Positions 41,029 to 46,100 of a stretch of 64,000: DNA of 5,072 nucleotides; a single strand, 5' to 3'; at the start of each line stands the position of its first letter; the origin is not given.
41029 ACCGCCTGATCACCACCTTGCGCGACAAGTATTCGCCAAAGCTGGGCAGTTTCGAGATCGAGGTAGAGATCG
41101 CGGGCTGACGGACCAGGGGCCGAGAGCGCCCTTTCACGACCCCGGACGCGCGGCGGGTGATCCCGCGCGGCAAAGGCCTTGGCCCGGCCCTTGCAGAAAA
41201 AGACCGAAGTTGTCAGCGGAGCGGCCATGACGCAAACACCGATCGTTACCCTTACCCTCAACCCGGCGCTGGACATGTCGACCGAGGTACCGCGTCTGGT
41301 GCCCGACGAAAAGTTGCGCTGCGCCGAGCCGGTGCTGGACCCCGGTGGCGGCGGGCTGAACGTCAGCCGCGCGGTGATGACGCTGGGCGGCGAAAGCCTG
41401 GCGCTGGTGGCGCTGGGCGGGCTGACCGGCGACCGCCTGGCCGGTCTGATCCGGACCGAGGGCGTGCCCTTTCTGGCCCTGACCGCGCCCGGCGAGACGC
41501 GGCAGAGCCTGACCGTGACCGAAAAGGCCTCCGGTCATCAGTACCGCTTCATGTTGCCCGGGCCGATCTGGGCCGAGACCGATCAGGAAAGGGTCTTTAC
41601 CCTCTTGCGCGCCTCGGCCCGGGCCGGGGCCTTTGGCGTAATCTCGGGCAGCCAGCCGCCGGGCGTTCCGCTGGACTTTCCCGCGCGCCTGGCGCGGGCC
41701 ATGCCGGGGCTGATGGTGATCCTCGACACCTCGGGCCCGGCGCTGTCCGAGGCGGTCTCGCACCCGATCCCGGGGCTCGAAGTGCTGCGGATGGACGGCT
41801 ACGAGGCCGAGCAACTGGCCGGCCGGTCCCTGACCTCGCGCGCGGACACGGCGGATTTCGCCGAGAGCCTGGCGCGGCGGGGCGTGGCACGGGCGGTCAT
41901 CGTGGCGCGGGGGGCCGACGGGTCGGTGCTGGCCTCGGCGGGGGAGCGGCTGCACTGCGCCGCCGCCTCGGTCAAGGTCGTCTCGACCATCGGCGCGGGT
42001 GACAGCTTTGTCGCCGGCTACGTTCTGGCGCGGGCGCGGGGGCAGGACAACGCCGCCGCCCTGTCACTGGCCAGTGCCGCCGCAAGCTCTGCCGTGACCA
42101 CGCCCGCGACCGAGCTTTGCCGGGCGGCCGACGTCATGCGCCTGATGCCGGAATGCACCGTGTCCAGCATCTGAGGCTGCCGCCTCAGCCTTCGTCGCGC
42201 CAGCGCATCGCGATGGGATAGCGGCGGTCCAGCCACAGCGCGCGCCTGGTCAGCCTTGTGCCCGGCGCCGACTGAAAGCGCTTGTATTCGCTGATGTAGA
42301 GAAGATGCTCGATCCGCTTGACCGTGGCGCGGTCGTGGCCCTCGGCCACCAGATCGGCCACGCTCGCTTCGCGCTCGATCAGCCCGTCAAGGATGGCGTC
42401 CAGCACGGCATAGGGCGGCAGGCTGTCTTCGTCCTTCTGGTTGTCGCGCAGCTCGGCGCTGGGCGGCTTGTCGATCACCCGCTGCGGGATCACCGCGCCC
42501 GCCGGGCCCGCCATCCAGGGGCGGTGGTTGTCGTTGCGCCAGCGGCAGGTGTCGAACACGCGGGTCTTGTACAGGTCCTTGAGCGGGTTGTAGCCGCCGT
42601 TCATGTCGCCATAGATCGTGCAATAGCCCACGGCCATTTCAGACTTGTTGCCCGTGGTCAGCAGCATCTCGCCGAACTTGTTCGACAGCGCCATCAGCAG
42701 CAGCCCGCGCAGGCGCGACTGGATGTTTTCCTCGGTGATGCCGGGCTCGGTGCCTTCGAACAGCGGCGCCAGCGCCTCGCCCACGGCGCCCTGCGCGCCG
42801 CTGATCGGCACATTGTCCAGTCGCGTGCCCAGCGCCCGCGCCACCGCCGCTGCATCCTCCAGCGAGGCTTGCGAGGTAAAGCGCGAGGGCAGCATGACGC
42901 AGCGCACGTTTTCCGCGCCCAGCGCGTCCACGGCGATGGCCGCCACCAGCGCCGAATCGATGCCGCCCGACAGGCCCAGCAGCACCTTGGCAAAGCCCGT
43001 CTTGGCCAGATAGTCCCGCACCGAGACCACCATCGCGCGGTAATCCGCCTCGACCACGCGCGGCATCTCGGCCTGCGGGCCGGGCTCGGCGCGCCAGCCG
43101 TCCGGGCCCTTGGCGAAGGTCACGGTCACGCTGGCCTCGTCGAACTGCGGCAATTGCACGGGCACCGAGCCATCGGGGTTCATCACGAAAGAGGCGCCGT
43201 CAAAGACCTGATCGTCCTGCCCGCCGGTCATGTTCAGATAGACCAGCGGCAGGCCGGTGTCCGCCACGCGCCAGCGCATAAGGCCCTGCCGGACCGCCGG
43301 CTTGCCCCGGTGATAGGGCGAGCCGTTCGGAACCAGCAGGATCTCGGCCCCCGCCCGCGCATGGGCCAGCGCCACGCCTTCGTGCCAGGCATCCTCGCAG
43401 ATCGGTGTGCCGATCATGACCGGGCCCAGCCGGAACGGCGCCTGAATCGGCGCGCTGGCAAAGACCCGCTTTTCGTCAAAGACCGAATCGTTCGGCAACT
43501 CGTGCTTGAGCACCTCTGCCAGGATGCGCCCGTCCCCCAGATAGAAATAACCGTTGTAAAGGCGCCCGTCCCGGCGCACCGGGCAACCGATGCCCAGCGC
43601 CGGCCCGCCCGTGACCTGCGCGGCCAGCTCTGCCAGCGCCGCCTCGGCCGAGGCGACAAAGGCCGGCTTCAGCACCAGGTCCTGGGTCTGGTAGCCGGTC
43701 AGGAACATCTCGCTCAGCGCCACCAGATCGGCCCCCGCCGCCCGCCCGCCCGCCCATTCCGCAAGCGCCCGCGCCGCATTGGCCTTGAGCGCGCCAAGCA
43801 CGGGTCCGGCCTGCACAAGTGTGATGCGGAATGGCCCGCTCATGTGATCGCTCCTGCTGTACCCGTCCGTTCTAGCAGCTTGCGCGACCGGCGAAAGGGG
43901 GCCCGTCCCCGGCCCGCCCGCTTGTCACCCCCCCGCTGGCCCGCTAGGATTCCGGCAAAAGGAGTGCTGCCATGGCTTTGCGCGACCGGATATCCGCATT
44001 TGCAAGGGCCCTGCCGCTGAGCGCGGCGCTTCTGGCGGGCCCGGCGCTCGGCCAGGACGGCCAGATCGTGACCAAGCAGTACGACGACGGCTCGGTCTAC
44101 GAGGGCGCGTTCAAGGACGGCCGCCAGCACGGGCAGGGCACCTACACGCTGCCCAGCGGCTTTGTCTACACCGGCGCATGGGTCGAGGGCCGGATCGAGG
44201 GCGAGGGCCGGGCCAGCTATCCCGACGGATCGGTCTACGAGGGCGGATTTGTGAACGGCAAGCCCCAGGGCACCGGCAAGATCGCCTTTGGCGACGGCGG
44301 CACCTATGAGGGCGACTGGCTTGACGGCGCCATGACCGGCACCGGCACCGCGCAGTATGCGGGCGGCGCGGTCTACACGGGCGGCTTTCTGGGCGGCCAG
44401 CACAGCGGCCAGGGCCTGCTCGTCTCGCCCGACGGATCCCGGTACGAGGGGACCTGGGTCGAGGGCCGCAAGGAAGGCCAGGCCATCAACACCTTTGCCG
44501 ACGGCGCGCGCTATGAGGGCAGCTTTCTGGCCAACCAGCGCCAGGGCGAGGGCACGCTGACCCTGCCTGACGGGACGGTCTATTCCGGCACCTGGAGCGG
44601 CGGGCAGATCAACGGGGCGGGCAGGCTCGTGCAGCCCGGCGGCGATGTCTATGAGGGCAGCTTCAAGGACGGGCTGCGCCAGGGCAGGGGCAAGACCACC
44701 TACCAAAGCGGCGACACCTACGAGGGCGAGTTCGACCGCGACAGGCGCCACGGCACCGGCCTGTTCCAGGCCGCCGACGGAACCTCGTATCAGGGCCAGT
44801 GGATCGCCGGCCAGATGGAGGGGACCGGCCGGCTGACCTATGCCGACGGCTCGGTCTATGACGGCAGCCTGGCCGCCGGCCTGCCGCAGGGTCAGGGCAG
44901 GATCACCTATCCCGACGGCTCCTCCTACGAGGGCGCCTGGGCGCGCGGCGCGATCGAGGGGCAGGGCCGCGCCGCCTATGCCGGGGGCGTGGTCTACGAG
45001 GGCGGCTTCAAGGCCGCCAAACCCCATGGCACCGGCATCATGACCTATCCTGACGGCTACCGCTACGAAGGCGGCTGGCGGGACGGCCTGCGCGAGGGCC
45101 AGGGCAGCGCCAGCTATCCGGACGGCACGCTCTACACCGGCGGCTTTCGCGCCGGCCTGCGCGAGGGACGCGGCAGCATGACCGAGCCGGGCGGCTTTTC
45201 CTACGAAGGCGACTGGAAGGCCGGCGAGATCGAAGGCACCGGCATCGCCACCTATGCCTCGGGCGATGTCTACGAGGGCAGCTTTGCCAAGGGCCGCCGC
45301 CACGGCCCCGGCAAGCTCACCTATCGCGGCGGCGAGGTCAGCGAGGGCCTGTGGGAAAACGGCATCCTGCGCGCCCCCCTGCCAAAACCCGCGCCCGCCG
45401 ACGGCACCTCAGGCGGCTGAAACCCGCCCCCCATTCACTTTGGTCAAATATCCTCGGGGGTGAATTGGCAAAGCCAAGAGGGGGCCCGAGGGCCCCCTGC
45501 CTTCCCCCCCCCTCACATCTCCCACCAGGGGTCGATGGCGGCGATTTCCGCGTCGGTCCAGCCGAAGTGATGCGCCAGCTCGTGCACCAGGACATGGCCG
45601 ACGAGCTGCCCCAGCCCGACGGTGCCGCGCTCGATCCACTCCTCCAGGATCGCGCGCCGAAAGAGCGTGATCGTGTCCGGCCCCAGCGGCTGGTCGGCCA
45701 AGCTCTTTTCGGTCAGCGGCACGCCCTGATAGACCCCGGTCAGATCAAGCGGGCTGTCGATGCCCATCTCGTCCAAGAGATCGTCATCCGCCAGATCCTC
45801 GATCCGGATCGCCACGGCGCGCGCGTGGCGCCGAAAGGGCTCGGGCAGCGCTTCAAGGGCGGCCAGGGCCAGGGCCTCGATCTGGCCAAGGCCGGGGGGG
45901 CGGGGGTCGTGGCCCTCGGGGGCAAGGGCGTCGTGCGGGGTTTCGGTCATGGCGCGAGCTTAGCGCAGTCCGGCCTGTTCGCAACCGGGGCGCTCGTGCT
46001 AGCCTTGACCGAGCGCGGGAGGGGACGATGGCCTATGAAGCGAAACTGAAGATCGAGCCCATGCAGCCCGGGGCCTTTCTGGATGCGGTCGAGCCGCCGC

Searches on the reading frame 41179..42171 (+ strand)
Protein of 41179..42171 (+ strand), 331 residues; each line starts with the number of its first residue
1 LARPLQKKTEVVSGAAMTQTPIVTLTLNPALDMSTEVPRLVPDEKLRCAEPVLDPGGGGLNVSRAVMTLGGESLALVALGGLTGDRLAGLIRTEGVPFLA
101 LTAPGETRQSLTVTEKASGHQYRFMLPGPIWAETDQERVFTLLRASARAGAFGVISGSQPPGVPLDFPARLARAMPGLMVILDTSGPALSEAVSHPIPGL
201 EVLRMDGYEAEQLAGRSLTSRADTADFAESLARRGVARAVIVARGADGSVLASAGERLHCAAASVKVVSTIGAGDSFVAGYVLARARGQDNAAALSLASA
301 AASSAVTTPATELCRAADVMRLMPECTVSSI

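Call 17: search_protein_families(library=pfam, proteins=[window:41179-42171:+], max_evalue=0.001)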
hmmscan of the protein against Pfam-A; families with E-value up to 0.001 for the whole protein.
window:41179-42171:+ (331 aa): 1 family
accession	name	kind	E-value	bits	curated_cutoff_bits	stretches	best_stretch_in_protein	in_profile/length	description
PF00294.29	PfkB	-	3.8e-40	138.5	25.8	1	36-313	17-297/302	pfkB family carbohydrate kinase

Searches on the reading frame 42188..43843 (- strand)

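Call 17: search_protein_families(library=pfam, proteins=[window:42188-43843:-], max_evalue=0.001)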
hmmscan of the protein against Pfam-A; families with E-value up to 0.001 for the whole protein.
window:42188-43843:- (552 aa): 3 families
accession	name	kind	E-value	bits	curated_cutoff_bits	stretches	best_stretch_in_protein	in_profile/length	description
PF02540.23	NAD_synthase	-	1.8e-68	230.7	21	1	269-523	3-240/242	NAD synthase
PF00795.27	CN_hydrolase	-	4.1e-24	85.8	23.2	1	6-241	1-244/256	Carbon-nitrogen hydrolase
PF00733.27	Asn_synthase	-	0.0005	20.3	21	0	286-352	19-84/354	Asparagine synthase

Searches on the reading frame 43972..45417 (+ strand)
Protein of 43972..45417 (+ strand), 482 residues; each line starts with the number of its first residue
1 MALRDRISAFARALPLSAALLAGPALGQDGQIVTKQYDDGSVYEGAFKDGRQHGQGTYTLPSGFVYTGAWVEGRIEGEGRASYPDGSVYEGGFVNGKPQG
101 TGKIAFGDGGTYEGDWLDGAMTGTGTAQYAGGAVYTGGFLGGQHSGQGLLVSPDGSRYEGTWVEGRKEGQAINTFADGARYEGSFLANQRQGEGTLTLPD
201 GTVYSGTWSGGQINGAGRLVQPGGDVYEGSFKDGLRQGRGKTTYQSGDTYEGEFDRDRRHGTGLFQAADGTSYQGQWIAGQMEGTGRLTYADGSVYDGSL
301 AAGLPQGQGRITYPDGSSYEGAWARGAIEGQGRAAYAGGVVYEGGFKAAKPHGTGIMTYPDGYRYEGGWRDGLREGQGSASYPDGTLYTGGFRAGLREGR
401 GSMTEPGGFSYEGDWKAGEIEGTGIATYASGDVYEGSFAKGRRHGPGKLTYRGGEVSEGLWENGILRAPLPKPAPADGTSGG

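Call 18: search_protein_families(library=pfam, proteins=[window:43972-45417:+], max_evalue=0.001)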
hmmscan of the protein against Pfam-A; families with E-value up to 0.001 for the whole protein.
window:43972-45417:+ (482 aa): 1 family
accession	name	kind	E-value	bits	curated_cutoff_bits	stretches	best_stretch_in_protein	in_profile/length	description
PF02493.26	MORN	-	5.8e-92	296.7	22.5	9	273-295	1-23/23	MORN repeat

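Call 87: search_protein_families(library=phrogs, proteins=[window:43972-45417:+], max_evalue=0.001)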
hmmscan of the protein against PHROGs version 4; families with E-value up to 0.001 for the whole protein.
window:43972-45417:+ (482 aa): 1 family
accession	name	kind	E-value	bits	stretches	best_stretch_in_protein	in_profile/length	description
phrog_7324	-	unknown function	7e-69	233.6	5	340-465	89-216/333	-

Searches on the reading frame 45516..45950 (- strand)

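Call 18: search_protein_families(library=pfam, proteins=[window:45516-45950:-], max_evalue=0.001)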
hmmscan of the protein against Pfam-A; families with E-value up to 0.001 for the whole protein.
window:45516-45950:- (145 aa): 1 family
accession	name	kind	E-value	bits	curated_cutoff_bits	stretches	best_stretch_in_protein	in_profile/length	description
PF06262.17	Zincin_1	-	1.2e-30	105.8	22.4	1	44-139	2-95/97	Zincin-like metallopeptidase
